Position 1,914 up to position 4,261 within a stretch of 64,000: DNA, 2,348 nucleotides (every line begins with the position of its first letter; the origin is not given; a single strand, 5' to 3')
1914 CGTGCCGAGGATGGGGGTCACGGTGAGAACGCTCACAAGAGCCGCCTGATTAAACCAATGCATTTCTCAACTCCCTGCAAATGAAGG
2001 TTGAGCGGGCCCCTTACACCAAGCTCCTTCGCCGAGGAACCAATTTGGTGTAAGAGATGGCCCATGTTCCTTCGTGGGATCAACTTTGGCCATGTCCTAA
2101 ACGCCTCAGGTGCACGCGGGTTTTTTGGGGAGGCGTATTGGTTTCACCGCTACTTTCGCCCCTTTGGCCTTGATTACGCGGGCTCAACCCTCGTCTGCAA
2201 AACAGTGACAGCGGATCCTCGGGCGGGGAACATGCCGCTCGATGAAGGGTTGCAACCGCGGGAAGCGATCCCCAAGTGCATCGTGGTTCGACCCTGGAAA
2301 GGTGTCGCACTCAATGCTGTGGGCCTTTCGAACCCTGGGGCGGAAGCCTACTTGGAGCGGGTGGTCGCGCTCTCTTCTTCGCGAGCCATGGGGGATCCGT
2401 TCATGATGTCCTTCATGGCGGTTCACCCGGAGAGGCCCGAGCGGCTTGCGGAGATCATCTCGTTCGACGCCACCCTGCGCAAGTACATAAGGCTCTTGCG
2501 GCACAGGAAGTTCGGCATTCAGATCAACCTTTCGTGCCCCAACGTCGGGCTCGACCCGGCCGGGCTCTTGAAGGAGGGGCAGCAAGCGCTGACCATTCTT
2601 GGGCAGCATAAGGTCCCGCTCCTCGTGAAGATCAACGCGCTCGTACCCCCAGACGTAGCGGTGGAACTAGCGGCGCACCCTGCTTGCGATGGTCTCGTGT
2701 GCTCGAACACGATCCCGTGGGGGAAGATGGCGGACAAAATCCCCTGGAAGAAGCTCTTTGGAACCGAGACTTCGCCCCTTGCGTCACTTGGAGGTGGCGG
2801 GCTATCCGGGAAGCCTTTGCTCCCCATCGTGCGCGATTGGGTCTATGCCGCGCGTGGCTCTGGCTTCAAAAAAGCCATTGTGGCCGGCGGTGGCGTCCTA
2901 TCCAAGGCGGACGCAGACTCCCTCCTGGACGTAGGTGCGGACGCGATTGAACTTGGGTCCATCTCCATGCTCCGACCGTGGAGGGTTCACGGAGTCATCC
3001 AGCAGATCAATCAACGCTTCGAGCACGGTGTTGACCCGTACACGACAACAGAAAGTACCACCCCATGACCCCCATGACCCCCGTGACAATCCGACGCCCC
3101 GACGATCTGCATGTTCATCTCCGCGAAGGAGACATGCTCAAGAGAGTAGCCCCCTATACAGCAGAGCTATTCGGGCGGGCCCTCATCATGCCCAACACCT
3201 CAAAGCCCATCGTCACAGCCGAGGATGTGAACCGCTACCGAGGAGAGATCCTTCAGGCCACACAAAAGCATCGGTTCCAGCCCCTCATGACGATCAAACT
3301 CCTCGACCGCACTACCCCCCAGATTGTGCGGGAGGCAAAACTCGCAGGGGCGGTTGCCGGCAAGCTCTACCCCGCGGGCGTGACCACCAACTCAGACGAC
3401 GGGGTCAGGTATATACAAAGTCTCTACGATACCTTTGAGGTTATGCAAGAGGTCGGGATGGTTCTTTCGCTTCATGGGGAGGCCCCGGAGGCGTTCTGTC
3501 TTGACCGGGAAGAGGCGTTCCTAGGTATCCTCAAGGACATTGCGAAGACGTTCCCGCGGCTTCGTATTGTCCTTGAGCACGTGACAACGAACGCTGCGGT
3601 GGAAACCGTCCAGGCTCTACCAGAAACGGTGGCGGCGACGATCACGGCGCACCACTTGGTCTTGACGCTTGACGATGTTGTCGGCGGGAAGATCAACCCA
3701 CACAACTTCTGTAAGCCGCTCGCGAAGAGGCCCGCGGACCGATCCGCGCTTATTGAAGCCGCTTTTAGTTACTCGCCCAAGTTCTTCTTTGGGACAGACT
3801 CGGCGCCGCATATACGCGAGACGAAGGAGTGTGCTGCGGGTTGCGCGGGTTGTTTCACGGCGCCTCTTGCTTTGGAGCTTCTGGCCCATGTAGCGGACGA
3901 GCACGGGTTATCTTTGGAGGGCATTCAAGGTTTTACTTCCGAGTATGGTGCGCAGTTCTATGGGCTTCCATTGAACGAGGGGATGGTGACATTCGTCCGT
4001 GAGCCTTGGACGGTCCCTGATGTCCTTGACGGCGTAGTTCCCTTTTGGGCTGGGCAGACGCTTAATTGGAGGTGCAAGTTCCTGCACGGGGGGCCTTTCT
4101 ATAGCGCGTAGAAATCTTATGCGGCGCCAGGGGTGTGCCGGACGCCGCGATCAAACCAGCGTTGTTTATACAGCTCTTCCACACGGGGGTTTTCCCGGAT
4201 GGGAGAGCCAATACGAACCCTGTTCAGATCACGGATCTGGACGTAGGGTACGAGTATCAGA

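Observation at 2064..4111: Pyrimidine de novo synthesis genes pyrD-pyrC as an overlapping pair inside a virus-like region, with pyrB elsewhere at 50163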

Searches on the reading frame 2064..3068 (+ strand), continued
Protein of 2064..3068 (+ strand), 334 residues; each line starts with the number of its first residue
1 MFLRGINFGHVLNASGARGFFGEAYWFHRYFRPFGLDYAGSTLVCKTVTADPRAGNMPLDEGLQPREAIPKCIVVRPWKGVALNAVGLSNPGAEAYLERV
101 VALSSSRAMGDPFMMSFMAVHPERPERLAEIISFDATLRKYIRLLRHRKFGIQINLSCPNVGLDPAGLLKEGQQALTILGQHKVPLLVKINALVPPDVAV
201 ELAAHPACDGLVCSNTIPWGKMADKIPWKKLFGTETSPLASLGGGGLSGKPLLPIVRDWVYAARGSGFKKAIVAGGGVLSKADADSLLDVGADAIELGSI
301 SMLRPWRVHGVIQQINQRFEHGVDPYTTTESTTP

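Call 75: predict_structure(alignment_id=A2)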
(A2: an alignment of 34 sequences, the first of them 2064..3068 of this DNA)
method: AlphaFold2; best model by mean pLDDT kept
length: 334 residues; sequences in the alignment: 34
mean_pLDDT: 88.3   pTM: 0.88
mean pLDDT of the five models: 88.3, 88.2, 87.5, 87.5, 86.8
residues with pLDDT >= 90: 222; 70-90: 77; 50-70: 26; < 50: 9
segments of 3 or more residues with pLDDT < 50: 327-334
pLDDT, mean of each block of 10 residues (from residue 1): 95 68 68 90 88 85 81 93 84 90 72 92 93 97 91 85 83 98 97 94 98 89 95 95 91 96 96 95 98 94 92 95 51 42
secondary structure, 60 per line:
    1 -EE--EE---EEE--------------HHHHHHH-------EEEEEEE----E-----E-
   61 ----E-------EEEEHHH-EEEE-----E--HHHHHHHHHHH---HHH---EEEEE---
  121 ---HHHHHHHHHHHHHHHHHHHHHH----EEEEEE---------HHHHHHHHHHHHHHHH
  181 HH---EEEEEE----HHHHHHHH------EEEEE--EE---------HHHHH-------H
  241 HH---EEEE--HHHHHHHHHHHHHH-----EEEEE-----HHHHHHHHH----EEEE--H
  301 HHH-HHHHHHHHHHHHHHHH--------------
elements in order: E11-13 H28-34 E42-48 E73-76 E81-84 H93-103 E113-117 H124-145 E150-155 H165-182 E186-191 H196-203 E210-214 H228-232 E246-249 H252-265 E271-275 H281-289 E294-297 H300-303 H305-320

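Call 77: fold_search(model_id=the predicted structure, library=pdb)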
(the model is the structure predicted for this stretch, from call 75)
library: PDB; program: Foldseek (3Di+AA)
matches with E <= 10: 1761; with E <= 0.001: 647
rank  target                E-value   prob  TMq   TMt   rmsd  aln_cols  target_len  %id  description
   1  1ep2_A                8.6e-15  1.00  0.64  0.70   6.0       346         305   21  CRYSTAL STRUCTURE OF LACTOCOCCUS LACTIS DIHYDROOROTATE DEHYDROGENASE B COMPLEXED WITH OROTATE (released 2001-01-17)
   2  5ksw_C                1.8e-14  1.00  0.64  0.69   5.2       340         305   22  DHODB-I74D mutant (released 2016-08-03)
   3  5ue9_A                2.8e-14  1.00  0.68  0.74   4.8       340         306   23  WT DHODB with orotate bound (released 2017-09-06)
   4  5ue9_C                3.2e-14  1.00  0.66  0.71   5.0       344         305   23  WT DHODB with orotate bound (released 2017-09-06)
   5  1ep3_A                5.5e-14  1.00  0.65  0.70   5.0       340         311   22  CRYSTAL STRUCTURE OF LACTOCOCCUS LACTIS DIHYDROOROTATE DEHYDROGENASE B. DATA COLLECTED UNDER CRYOGENIC CONDITIONS. (released 2001-01-17)
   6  1ep1_A                7.0e-14  1.00  0.67  0.72   4.1       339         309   22  CRYSTAL STRUCTURE OF LACTOCOCCUS LACTIS DIHYDROOROTATE DEHYDROGENASE B (released 2001-01-17)
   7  1gte_B                9.5e-14  1.00  0.59  0.22   8.5       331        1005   18  DIHYDROPYRIMIDINE DEHYDROGENASE (DPD) FROM PIG, BINARY COMPLEX WITH 5-IODOURACIL (released 2002-04-11)
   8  2b4g_A                1.3e-13  1.00  0.65  0.69   4.7       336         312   21  dihydroorotate dehydrogenase (released 2005-10-11)
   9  5ksw_A                1.5e-13  1.00  0.65  0.70   5.2       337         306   22  DHODB-I74D mutant (released 2016-08-03)
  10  2e68_A                1.6e-13  1.00  0.65  0.69   4.6       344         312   20  Crystal structure of Trypanosoma cruzi dihydroorotate dehydrogenase in complex with dihydroorotate (released 2008-01-15)
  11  2b4g_B                1.7e-13  1.00  0.63  0.67   4.7       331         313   21  dihydroorotate dehydrogenase (released 2005-10-11)
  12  1gte_D                1.7e-13  1.00  0.59  0.22   8.5       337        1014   18  DIHYDROPYRIMIDINE DEHYDROGENASE (DPD) FROM PIG, BINARY COMPLEX WITH 5-IODOURACIL (released 2002-04-11)
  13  7m32_B                2.2e-13  1.00  0.59  0.22   8.6       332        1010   17  Dihydropyrimidine Dehydrogenase (DPD) C671A Mutant Soaked with Uracil and NADPH Anaerobically (released 2021-06-09)
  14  9vpr_A                2.5e-13  1.00  0.64  0.68   5.1       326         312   21  Crystal structure of the C131A mutant of Trypanosoma brucei DHODH in FMN-oxidized, ligand-free form (released 2025-11-26)
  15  2e68_B                2.5e-13  1.00  0.62  0.66   4.7       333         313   20  Crystal structure of Trypanosoma cruzi dihydroorotate dehydrogenase in complex with dihydroorotate (released 2008-01-15)
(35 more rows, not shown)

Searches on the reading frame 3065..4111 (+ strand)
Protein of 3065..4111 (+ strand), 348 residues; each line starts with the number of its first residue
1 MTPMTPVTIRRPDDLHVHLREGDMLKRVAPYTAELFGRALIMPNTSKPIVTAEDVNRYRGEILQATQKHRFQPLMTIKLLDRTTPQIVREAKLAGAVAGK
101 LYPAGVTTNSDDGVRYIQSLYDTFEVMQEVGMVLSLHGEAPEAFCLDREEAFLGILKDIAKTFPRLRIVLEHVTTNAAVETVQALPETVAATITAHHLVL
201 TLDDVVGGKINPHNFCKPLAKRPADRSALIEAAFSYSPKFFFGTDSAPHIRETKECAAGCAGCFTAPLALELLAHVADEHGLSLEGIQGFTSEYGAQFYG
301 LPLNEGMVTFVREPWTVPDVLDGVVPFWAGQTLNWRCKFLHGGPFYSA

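Call 4: search_protein_families(library=pfam, proteins=[window:3065-4111:+], max_evalue=0.01)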
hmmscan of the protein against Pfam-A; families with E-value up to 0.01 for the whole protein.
window:3065-4111:+ (348 aa): 2 families
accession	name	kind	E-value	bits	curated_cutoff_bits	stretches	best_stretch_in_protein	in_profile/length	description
PF01979.26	Amidohydro_1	-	5e-11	42.9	25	1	14-302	8-301/345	Amidohydrolase family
PF04909.20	Amidohydro_2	-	3.1e-06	27.6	26.4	1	50-176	57-182/289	Amidohydrolase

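Call 5: search_protein_families(library=ncbifam, proteins=[window:3065-4111:+], max_evalue=0.001)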
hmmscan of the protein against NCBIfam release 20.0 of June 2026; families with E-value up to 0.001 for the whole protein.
window:3065-4111:+ (348 aa): 15 families
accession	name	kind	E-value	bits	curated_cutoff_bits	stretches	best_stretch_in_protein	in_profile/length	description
TIGR00856.1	pyrC_dimer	equivalog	2.3e-115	385.2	292.95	1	7-337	2-340/341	dihydroorotase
TIGR00857.1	pyrC_multi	subfamily_domain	8.8e-13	48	279.05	1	14-302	43-351/412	dihydroorotase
NF003271.0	PRK04250.1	equivalog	1.7e-08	33.6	405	1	14-266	55-298/407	dihydroorotase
NF006842.0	PRK09357.2-3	equivalog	2.6e-07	29.6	695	1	141-260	213-336/440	dihydroorotase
NF006837.0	PRK09357.1-2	equivalog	2.7e-07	29.5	575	1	172-302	232-365/428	dihydroorotase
NF006841.0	PRK09357.2-2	equivalog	8e-07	28.1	640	1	167-256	222-311/421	dihydroorotase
NF006840.0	PRK09357.2-1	equivalog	9e-07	28.2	483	1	168-254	186-269/379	dihydroorotase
NF002668.0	PRK02382.1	equivalog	1.4e-06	27.3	452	1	167-307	222-358/436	dihydroorotase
NF006836.0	PRK09357.1-1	equivalog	5.3e-06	25.4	538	1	167-281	227-343/432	dihydroorotase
NF006845.0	PRK09357.2-6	equivalog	1.2e-05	24.2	728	1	166-262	227-323/428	dihydroorotase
NF005751.0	PRK07575.1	equivalog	2.1e-05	23.2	529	1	165-306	226-365/440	dihydroorotase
NF001541.2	PRK00369.1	equivalog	3.4e-05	22.5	310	1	42-263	84-293/400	dihydroorotase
NF006559.0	PRK09060.1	equivalog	7.3e-05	21.2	482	1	159-301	222-363/444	dihydroorotase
TIGR03178.1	allantoinase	equivalog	8.2e-05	21.6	357.85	1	165-305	227-369/441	allantoinase AllB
NF006688.0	PRK09236.1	equivalog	0.00014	20.8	535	1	170-301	234-367/444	dihydroorotase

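Call 11: find_encoding_contigs(protein=window:3065-4111:+, flank=10000, max_places=6)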
Protein window:3065-4111:+ (348 aa): no gene with exactly this product is on record in the collection.

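Call 40: search_dna_similar(query=window:3065-4111:+, collection=phages, mode=protein, max_rows=20)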
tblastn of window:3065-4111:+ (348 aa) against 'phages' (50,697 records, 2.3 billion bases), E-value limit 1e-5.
Records with a match: 4; places in all: 4; records where one place covers at least 80% of the query: 3.
Best place of each record, by identity: <60% 4.
By first word of the organism name: Acinetobacter 2; Pseudomonas 1; Escherichia 1.
By host as written in the record: - 2; Pseudomonas aeruginosa 1; Escherichia coli O157:H7 ATCC 43895 1.
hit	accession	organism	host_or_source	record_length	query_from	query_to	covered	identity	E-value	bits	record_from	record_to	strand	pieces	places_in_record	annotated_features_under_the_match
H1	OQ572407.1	Pseudomonas phage Y5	Pseudomonas aeruginosa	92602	2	343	98%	45.5%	6e-87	291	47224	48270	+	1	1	record has no annotation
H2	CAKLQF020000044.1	Acinetobacter phage MD-2021a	not known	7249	2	336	96%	44.3%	5e-83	280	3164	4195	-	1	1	pyrC: dihydroorotase | rnt: ribonuclease T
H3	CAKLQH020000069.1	Acinetobacter phage MD-2021a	not known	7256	2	336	96%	44.3%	5e-83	280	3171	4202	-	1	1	pyrC: dihydroorotase | rnt: ribonuclease T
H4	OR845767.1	Escherichia phage ECO95 1-6-1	Escherichia coli O157:H7 ATCC 43895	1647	3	182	52%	42.2%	2e-34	137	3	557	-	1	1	record has no annotation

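Call 46: search_solved_structures(query=window:3065-4111:+, max_evalue=1e-10, show_alignments=1)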
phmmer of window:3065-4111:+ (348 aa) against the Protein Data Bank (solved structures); distinct sequences matched with E-value up to 1e-10: 17.
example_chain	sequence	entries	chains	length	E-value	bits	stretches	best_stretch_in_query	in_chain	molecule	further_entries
5vgm_A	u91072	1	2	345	7.1e-93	314.7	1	3-338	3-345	Dihydroorotase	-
4lfy_A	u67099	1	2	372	1.3e-91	310.6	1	7-336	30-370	Dihydroorotase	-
6cty_A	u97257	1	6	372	1.9e-82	280.3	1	7-338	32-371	Dihydroorotase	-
1j79_A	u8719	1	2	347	2.1e-79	270.4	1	3-338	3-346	dihydroorotase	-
1xge_A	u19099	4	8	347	3.5e-79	269.7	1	3-338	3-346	Dihydroorotase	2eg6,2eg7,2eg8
3mjm_A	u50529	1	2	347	4.8e-79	269.2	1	3-338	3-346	Dihydroorotase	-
2e25_A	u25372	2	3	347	1.2e-78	267.8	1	3-338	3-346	Dihydroorotase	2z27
2z24_A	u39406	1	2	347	1.2e-78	267.8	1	3-338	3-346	Dihydroorotase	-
3jze_A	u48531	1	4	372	1.4e-78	267.7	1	3-338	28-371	Dihydroorotase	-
2z28_A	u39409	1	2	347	1.7e-78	267.4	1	3-338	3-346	Dihydroorotase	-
2z25_A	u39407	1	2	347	1.7e-78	267.4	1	3-338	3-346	Dihydroorotase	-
2z29_A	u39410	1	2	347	1.7e-78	267.4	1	3-338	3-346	Dihydroorotase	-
2z26_A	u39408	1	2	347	1.7e-78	267.4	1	3-338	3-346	Dihydroorotase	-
2z2a_A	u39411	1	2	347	3.3e-78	266.5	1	3-338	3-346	Dihydroorotase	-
3pnu_A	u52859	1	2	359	4.8e-78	265.9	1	7-338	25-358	Dihydroorotase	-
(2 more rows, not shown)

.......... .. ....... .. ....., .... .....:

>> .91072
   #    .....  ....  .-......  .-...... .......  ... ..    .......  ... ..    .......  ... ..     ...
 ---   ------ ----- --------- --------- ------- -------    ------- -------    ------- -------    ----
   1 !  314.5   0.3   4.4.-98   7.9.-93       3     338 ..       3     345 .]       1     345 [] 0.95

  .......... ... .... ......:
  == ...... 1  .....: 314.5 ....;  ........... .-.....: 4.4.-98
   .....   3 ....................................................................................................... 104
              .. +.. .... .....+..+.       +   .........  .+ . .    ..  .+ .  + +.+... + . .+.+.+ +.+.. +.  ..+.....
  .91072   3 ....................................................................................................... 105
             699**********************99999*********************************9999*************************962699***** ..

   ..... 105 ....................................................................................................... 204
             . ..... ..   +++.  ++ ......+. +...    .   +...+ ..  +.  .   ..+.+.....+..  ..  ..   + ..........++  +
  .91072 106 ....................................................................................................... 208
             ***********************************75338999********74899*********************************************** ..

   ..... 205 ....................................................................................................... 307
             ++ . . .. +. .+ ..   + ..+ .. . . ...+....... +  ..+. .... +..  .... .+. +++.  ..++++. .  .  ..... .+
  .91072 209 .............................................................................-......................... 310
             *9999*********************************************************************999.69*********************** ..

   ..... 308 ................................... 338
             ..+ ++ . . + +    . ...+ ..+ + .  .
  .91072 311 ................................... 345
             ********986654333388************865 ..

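Call 64: find_related_loci(query=window:3065-4111:+, collection=viral_contigs, flank=10000)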
Query window:3065-4111:+ (348 aa) in viral_contigs; peptide patterns used: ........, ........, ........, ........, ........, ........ (x = any residue, [..] = any of these).
8 stretches matched a pattern, but none encodes a relative of the query by tblastn (E <= 1e-3).

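Call 95: find_related_loci(query=A4, collection=viral_contigs, flank=4000)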
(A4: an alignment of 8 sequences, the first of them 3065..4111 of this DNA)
Query A4 (348 aa) in viral_contigs; peptide patterns used: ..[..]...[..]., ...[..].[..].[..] (x = any residue, [..] = any of these).
38 stretches matched a pattern; 9 encode a relative of the query (tblastn E <= 1e-3); 9 distinct loci.
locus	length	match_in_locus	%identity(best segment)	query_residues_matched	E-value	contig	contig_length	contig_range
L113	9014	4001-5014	56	7-340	6e-125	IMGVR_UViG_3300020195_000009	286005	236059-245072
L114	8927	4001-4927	62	3-312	2e-123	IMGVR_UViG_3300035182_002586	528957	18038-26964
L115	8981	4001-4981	55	8-338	4e-116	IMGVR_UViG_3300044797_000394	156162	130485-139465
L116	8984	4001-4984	52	7-335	4e-109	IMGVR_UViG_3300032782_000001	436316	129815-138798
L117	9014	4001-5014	55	7-336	5e-114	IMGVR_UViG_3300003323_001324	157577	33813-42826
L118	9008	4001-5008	56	1-336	6e-123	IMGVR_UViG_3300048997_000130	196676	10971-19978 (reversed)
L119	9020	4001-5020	41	7-335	6e-78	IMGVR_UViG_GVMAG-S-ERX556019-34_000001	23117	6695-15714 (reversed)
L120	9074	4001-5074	38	7-340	5e-68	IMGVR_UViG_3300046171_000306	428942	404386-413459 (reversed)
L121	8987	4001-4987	36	13-340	6e-63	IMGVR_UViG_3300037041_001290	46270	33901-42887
